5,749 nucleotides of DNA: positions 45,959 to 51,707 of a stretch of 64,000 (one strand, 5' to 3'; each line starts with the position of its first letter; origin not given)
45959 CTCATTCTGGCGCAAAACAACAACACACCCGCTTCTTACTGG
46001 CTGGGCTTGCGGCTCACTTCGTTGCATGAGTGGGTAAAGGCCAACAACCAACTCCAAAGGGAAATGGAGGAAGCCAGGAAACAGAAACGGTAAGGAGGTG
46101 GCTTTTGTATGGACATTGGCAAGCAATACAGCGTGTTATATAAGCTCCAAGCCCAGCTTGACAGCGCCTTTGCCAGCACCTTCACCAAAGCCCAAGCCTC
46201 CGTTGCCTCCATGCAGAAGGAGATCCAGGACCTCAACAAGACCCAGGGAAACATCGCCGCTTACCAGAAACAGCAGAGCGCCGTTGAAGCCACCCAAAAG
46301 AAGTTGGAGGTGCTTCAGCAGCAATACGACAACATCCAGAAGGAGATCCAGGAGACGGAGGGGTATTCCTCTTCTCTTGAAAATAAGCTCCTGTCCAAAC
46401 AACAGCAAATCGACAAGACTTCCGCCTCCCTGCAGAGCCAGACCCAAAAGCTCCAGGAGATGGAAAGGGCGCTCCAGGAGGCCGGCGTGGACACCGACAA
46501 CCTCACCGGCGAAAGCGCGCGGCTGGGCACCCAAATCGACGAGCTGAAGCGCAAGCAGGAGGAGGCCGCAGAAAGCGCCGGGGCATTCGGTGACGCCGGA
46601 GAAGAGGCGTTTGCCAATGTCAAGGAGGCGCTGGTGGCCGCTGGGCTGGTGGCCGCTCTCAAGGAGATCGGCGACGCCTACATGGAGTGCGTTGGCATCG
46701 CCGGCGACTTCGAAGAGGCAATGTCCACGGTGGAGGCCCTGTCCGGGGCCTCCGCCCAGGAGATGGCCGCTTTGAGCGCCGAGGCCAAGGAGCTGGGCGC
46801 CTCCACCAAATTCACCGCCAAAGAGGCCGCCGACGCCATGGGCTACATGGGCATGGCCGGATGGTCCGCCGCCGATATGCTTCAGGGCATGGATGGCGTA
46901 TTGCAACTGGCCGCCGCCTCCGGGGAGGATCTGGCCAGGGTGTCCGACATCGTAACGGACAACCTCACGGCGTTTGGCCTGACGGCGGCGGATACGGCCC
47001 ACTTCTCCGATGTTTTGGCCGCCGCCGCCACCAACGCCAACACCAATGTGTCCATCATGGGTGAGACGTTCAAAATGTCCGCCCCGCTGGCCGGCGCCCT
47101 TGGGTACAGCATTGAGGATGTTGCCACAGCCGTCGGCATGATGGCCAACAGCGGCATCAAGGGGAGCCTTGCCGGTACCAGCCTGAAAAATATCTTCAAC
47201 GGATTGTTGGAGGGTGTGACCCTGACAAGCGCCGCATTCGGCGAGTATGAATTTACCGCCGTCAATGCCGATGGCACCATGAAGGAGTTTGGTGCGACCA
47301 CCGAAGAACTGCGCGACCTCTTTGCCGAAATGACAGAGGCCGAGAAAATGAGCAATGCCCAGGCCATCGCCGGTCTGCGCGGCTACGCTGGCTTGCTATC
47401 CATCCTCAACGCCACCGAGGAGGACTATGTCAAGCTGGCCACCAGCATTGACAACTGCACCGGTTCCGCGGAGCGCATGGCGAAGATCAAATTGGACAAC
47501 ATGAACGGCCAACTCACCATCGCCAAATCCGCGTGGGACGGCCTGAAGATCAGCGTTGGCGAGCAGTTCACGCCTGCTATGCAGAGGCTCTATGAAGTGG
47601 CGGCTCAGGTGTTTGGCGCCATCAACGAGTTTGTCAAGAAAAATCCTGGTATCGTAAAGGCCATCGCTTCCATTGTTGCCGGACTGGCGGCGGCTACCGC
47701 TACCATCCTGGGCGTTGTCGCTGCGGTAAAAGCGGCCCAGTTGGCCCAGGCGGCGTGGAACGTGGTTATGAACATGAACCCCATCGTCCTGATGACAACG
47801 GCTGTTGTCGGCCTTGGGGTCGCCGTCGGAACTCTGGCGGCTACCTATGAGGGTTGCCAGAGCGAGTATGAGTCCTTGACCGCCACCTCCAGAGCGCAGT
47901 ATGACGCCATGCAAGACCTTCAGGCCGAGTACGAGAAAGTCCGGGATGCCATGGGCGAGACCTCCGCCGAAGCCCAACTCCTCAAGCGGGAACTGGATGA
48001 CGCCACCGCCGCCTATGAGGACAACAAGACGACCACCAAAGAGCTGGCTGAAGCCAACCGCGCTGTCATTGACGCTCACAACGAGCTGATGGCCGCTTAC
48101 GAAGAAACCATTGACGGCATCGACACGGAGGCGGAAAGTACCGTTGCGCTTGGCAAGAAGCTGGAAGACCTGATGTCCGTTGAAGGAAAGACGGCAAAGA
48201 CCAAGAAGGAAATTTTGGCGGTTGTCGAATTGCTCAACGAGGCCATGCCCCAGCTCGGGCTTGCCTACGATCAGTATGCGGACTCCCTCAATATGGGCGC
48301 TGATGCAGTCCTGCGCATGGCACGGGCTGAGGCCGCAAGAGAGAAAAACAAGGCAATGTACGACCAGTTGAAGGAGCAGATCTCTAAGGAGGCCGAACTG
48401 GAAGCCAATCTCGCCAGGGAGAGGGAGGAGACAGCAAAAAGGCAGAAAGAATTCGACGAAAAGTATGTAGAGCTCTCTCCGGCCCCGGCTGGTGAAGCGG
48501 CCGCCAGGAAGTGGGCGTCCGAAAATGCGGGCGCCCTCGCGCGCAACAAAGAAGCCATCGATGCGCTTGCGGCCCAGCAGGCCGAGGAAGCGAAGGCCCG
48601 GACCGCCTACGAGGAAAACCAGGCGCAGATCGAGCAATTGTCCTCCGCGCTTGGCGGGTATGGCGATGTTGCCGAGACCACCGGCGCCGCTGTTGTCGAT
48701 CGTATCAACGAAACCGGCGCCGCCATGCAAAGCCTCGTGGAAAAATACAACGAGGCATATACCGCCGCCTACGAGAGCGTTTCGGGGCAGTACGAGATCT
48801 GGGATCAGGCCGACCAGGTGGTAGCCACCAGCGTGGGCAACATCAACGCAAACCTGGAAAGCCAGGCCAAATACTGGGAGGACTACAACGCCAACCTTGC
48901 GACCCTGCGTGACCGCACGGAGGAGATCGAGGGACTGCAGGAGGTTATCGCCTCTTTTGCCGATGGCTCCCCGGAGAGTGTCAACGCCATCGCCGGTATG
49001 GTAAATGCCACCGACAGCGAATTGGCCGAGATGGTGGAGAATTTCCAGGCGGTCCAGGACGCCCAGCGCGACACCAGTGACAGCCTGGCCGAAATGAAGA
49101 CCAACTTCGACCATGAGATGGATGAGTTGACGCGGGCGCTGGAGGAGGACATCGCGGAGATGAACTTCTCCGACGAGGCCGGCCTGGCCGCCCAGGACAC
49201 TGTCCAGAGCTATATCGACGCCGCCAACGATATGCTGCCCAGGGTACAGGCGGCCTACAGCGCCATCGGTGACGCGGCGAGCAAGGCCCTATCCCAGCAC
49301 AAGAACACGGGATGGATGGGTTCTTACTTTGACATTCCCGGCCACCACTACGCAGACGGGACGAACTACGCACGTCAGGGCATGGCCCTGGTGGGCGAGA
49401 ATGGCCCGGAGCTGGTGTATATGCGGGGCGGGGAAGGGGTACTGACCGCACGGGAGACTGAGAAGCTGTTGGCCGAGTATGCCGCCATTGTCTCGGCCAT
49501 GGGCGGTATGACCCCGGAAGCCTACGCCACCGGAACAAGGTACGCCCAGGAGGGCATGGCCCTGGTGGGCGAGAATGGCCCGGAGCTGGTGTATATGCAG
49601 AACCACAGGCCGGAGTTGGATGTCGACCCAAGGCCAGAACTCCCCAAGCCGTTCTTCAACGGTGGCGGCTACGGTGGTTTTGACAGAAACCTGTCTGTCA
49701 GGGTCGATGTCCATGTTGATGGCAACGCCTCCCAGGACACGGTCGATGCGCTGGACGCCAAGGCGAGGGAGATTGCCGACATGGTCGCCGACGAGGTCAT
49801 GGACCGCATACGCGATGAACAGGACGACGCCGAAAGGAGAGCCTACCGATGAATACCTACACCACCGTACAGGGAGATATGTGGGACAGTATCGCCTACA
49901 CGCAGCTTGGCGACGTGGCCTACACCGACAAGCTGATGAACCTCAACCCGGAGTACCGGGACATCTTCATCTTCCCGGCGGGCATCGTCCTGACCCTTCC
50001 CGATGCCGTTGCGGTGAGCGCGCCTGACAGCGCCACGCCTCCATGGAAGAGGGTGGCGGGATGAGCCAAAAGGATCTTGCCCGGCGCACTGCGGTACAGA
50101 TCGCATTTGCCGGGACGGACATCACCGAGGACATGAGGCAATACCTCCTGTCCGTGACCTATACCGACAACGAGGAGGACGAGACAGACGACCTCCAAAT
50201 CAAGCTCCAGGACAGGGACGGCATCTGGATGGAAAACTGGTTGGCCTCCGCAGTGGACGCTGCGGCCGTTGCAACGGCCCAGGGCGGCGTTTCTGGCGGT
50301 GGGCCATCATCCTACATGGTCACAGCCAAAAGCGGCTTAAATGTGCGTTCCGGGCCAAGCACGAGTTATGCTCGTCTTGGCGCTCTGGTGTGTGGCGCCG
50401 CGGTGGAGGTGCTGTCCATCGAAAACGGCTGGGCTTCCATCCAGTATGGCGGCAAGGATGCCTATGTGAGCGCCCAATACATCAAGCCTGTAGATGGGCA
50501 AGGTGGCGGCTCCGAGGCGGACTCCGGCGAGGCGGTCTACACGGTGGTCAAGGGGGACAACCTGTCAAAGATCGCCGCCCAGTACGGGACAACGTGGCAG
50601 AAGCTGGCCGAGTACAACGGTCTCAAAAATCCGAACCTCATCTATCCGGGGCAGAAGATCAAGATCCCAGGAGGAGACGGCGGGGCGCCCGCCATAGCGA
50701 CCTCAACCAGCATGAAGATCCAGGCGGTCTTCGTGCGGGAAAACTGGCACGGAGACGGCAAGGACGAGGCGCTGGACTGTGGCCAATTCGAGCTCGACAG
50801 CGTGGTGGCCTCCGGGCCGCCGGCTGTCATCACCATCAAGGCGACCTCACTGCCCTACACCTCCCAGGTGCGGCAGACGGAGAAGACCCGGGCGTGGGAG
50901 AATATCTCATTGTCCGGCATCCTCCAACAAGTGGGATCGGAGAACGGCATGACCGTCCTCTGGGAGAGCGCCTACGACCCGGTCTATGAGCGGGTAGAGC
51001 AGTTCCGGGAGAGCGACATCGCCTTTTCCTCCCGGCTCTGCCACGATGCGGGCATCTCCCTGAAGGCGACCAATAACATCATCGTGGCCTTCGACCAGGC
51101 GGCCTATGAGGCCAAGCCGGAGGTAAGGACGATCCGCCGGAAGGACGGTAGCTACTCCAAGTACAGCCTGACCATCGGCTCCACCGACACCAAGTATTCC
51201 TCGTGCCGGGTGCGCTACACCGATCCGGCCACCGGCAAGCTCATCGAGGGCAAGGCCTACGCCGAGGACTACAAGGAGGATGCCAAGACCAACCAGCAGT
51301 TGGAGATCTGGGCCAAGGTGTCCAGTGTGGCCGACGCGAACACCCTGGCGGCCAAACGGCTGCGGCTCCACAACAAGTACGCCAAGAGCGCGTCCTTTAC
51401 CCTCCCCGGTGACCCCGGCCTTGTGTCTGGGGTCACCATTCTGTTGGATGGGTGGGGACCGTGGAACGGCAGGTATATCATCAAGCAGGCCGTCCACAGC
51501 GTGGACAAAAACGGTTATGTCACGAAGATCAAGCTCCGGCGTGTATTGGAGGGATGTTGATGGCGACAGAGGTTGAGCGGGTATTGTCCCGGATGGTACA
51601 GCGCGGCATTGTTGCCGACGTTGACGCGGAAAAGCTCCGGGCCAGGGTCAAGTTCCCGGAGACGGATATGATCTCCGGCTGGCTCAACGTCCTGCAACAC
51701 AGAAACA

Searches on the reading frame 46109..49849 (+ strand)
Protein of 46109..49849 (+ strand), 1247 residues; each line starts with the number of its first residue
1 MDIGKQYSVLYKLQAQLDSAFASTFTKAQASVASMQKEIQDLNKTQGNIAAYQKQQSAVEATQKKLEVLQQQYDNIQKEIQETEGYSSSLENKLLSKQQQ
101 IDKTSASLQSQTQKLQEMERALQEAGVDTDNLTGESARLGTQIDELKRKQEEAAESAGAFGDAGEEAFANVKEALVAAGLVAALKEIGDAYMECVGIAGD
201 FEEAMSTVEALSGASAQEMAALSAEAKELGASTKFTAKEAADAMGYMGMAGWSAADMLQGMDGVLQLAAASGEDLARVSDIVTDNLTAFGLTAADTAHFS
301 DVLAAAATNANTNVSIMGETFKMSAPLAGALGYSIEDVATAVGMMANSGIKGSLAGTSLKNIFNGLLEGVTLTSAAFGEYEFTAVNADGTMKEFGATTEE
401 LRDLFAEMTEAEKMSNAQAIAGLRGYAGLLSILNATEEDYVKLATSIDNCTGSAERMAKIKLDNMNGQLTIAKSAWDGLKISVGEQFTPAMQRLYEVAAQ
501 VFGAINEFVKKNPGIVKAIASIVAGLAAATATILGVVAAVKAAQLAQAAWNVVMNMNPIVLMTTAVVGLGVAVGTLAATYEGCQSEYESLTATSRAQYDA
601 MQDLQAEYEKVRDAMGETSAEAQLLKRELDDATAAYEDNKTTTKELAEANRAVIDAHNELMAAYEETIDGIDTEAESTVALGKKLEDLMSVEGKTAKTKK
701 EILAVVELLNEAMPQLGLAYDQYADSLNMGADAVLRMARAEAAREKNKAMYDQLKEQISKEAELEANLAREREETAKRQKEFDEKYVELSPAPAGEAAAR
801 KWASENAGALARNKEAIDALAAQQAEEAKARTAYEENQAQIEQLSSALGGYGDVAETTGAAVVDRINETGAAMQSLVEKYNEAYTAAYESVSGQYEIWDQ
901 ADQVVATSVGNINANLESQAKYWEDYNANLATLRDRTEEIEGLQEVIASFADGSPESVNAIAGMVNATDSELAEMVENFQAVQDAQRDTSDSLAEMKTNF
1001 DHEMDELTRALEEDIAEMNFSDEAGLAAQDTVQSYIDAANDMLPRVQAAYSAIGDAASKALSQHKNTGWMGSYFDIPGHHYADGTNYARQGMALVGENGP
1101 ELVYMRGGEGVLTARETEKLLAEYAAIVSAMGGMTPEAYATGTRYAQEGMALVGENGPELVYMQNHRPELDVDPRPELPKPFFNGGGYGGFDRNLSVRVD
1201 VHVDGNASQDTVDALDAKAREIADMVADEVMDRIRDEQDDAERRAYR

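Call 65: search_protein_families(library=phrogs, proteins=[window:46109-49849:+], max_evalue=0.00001)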
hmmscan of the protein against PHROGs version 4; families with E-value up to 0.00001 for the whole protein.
window:46109-49849:+ (1247 aa): 29 families (the best 25 are shown)
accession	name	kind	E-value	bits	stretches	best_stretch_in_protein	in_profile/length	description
phrog_5218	-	unknown function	5.8e-133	446.6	1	19-985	32-1058/1599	-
phrog_1533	-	tail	1.2e-110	372.1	1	21-568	77-660/1688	tail length tape measure protein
phrog_19074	-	unknown function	2.7e-106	357.9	1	193-512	150-469/1384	-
phrog_28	-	tail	7.6e-91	307.3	1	22-1060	123-1072/1228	tail length tape measure protein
phrog_1272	-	tail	9.7e-91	306.3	1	27-582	81-678/1606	tail length tape measure protein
phrog_4704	-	tail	3.1e-83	281.5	1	40-540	41-559/625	tail length tape measure protein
phrog_16692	-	unknown function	4.3e-72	245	1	37-483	24-479/1107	-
phrog_991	-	tail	3.2e-71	241.5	1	53-574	131-664/1966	tail length tape measure protein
phrog_9696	-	tail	1.3e-61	209.7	1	134-540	12-424/1415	tail length tape measure protein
phrog_167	-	tail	2.9e-54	185.4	1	4-542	70-590/1555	tail length tape measure protein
phrog_58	-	tail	2.3e-38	133.3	1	27-580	187-649/1544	tail length tape measure protein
phrog_1293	-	tail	3.5e-38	132.1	1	19-529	18-524/1424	tail length tape measure protein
phrog_38390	-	tail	1.1e-37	130.7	1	182-625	44-498/1029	tail length tape measure protein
phrog_5493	-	tail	2.5e-34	119.8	1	133-654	10-539/1102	tail length tape measure protein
phrog_28420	-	tail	1.9e-32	113.3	1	191-510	51-354/906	tail length tape measure protein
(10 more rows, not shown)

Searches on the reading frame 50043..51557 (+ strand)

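Call 65: search_protein_families(library=phrogs, proteins=[window:50043-51557:+], max_evalue=0.00001)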
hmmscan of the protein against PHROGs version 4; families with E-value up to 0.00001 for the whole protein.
window:50043-51557:+ (505 aa): 16 families
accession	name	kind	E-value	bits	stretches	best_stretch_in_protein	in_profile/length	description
phrog_52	-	tail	1.3e-77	263.2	2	242-503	257-516/677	tail protein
phrog_4456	-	unknown function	3.6e-17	63.3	1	14-66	17-66/126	-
phrog_291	-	lysis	3.7e-16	60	1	142-211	414-477/509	endolysin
phrog_20686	-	unknown function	1.2e-15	58.9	1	404-500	6-103/135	-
phrog_380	-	lysis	1.8e-14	54.5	1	161-213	181-239/309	endolysin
phrog_4602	-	other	3.3e-13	51.1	1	161-215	32-86/220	transglycosylase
phrog_18955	-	unknown function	5.1e-13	49.5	1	88-165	206-277/483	-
phrog_5182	-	lysis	3.5e-11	44.3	1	158-212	212-266/321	endolysin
phrog_7348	-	lysis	1.1e-10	40.1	1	161-210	2102-2151/2564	endolysin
phrog_1794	-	lysis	1.6e-10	41.9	1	87-151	266-331/336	amidase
phrog_2742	-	lysis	3.5e-08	34.3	1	160-208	262-310/318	endolysin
phrog_28394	-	unknown function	8e-08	32.8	1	165-232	68-135/303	-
phrog_20780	-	unknown function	1.8e-07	32.3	1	136-207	45-116/117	-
phrog_4186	-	unknown function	6.6e-07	30.5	1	161-208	6-53/173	-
phrog_14642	-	lysis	1.6e-06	28.8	1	162-213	25-75/215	endolysin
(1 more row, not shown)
